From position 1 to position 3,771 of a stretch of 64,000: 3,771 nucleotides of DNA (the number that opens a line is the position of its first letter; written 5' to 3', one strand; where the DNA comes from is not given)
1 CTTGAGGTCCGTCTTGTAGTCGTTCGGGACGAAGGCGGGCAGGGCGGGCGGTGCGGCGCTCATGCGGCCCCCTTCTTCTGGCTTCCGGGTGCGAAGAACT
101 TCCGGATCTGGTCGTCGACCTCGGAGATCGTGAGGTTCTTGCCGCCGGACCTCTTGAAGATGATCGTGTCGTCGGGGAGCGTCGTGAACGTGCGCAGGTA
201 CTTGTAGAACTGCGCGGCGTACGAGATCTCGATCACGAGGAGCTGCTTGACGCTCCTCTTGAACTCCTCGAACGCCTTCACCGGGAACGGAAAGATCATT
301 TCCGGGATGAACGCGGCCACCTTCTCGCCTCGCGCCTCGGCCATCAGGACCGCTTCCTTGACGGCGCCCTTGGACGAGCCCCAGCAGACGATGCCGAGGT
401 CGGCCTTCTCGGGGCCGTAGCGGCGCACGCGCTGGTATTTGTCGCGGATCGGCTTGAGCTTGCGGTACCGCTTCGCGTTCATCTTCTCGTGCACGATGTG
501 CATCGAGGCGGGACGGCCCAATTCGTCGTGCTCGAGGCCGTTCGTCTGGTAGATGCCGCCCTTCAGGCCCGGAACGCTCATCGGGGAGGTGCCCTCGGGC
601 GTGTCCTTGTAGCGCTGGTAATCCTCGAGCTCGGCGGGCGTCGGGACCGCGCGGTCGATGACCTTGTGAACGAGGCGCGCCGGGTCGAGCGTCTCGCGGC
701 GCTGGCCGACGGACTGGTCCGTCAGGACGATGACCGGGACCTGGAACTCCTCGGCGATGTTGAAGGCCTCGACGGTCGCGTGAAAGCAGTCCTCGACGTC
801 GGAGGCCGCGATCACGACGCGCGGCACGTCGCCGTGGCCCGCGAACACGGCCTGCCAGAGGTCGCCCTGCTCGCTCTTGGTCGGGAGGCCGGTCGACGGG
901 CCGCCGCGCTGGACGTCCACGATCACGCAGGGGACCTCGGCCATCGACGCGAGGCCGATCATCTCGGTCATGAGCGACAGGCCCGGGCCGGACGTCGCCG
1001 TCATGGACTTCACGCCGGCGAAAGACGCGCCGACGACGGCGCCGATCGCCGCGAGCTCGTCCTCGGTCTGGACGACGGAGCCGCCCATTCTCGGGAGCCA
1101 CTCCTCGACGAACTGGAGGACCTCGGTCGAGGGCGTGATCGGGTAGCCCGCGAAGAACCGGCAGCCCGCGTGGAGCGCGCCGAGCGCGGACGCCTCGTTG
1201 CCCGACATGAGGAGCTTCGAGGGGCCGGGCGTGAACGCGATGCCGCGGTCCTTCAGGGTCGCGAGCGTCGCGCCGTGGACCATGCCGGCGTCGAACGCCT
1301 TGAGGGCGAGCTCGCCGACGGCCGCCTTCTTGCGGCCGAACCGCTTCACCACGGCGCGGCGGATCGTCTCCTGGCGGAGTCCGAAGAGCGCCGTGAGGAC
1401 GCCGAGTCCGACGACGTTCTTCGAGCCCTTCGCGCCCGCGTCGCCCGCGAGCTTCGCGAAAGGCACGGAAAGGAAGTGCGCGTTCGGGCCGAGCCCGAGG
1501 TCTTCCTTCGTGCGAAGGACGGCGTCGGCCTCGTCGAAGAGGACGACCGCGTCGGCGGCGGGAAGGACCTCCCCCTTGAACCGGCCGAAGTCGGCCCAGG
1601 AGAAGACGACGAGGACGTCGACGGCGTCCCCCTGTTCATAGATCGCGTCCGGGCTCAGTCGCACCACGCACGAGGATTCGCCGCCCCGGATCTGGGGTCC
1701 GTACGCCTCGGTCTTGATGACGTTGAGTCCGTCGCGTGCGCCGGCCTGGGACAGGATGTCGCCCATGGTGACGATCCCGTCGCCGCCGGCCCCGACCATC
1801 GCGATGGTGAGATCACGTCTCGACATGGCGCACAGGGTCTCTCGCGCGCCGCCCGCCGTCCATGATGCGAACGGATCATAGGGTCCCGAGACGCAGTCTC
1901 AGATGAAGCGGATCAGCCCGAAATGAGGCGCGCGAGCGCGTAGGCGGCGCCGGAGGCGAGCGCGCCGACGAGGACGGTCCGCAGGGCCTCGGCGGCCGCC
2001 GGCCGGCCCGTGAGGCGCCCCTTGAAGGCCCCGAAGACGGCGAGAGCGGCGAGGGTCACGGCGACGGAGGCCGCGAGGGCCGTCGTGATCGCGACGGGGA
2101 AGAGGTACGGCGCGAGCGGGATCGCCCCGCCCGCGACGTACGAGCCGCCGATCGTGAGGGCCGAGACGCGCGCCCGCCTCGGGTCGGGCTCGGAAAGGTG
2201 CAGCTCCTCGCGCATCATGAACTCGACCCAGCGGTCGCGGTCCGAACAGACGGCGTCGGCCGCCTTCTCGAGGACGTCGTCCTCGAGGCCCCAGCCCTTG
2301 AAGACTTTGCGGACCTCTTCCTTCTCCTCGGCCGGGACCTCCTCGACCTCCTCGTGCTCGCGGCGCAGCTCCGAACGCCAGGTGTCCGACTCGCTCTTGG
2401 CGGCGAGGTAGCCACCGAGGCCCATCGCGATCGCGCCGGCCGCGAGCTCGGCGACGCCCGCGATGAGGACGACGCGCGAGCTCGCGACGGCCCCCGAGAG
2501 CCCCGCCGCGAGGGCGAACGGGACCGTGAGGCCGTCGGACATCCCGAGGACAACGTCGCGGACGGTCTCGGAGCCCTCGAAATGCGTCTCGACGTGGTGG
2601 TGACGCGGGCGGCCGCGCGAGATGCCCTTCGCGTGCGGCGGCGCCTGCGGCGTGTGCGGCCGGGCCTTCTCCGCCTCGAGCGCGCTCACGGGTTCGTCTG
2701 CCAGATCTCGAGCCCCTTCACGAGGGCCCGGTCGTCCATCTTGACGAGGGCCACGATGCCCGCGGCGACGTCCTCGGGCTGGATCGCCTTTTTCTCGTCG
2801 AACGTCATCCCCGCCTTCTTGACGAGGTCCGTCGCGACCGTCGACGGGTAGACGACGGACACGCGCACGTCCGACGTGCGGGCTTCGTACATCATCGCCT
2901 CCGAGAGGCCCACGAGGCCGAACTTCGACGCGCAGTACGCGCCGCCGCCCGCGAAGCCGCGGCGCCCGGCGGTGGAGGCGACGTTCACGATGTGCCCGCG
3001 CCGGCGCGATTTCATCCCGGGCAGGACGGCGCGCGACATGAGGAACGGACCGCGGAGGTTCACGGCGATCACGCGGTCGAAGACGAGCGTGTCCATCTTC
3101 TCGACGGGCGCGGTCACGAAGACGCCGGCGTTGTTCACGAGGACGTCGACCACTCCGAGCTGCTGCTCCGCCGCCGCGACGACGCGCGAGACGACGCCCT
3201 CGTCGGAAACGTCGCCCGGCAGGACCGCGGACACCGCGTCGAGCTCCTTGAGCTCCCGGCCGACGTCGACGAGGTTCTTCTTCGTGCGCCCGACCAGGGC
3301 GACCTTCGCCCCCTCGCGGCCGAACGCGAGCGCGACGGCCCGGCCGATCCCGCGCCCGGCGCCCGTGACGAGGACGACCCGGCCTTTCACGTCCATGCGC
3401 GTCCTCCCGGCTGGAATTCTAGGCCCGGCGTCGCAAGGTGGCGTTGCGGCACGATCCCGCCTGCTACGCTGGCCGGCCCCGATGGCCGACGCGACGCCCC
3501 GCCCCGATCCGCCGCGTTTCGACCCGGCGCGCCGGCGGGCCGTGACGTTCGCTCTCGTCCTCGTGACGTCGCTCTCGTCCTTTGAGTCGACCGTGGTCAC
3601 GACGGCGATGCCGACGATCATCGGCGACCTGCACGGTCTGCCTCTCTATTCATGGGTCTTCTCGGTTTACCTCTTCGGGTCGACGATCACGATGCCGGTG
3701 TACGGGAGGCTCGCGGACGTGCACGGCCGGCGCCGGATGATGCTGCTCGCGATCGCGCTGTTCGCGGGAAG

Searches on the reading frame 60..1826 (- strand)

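Call 37: search_protein_families(library=pfam, proteins=[window:60-1826:-], max_evalue=0.0001)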
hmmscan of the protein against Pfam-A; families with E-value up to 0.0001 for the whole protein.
window:60-1826:- (588 aa): 3 families
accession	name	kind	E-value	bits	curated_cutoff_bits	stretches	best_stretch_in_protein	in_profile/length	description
PF01855.24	POR_N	-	5.7e-64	216.5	27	1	216-444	2-222/231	Pyruvate flavodoxin/ferredoxin oxidoreductase, thiamine diP-bdg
PF01558.24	POR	-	1.6e-27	97.2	27.4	1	14-182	1-172/173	Pyruvate ferredoxin/flavodoxin oxidoreductase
PF17147.9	PFOR_II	-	3.4e-11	43.8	27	1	475-570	1-102/102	Pyruvate:ferredoxin oxidoreductase core domain II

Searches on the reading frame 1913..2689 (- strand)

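Call 37: search_protein_families(library=pfam, proteins=[window:1913-2689:-], max_evalue=0.0001)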
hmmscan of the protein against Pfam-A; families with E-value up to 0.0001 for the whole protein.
window:1913-2689:- (258 aa): 1 family
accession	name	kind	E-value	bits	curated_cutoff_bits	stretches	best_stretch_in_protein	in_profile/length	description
PF01988.24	VIT1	-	1.7e-68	231.1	28.1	1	43-253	1-213/214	VIT family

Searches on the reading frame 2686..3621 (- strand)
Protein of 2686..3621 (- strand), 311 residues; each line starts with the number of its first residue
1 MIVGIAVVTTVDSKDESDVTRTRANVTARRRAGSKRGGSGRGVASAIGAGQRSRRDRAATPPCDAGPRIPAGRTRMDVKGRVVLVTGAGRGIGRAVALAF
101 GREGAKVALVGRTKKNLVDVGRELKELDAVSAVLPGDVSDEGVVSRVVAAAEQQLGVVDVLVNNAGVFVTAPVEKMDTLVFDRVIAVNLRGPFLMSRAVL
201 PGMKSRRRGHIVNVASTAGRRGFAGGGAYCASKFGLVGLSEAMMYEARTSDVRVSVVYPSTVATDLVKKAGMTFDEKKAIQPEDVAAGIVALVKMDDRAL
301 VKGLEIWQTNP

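Call 35: find_encoding_contigs(protein=window:2686-3621:-, flank=10000, max_places=1)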
Protein window:2686-3621:- (311 aa): no gene with exactly this product is on record in the collection.

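Call 37: search_protein_families(library=pfam, proteins=[window:2686-3621:-], max_evalue=0.0001)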
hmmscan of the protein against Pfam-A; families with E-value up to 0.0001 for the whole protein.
window:2686-3621:- (311 aa): 3 families
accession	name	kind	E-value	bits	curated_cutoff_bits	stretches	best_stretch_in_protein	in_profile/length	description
PF00106.31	adh_short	-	1.5e-56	191.4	26.6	1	81-270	1-190/195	short chain dehydrogenase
PF13561.12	adh_short_C2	-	1.1e-39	136.9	27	1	87-293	1-217/236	Enoyl-(Acyl carrier protein) reductase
PF08659.16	KR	-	5.7e-13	49.6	22.6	1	83-233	3-153/180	KR domain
